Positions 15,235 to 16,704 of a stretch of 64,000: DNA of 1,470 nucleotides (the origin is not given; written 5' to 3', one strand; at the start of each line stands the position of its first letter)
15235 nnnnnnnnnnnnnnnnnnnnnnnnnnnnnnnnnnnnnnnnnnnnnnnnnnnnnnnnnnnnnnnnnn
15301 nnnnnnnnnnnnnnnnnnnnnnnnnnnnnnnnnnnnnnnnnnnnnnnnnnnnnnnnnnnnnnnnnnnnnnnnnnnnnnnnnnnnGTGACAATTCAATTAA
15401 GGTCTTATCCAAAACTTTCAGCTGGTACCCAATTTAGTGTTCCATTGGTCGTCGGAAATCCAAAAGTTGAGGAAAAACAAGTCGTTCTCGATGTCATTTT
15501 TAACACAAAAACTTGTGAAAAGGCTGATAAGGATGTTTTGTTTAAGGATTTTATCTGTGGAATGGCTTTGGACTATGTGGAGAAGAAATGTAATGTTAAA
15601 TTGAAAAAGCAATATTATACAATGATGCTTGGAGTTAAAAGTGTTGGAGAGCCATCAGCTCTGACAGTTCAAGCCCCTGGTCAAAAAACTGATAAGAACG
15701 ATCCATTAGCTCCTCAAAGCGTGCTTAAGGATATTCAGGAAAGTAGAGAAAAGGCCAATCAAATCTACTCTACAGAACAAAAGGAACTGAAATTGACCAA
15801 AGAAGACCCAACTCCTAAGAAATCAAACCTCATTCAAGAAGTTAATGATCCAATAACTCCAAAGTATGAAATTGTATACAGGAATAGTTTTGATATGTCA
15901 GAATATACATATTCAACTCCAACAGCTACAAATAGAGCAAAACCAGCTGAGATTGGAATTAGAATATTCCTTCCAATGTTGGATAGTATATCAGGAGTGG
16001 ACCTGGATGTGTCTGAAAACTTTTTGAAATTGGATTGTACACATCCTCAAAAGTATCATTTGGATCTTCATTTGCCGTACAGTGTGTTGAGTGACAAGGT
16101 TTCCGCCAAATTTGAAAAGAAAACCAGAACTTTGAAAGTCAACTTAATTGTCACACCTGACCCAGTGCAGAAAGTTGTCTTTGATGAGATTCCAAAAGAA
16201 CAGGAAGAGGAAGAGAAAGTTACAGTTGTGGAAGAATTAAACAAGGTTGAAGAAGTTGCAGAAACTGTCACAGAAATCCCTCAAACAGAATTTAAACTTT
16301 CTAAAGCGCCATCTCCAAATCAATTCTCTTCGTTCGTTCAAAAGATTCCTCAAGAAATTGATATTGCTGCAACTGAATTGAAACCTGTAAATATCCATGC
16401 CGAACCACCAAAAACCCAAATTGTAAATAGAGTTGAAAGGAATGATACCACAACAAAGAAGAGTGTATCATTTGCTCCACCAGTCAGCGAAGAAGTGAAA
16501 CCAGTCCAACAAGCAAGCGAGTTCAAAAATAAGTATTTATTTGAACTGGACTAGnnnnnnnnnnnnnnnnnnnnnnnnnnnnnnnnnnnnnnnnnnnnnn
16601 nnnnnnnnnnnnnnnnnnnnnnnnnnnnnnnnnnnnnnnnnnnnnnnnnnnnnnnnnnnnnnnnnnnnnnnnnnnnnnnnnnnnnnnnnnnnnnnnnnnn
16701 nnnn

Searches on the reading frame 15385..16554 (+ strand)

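Call 60: search_protein_families(library=pfam, proteins=[window:15385-16554:+], max_evalue=0.00001)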
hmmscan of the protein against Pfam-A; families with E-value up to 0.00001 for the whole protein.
window:15385-16554:+ (389 aa): 2 families
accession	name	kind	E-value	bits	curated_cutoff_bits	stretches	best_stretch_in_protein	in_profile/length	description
PF18201.7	PIH1_CS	-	7e-22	78.2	23.3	1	157-256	2-99/100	PIH1 CS-like domain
PF08190.17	PIH1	-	3.6e-14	53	24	1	13-101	72-164/166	PIH1 N-terminal domain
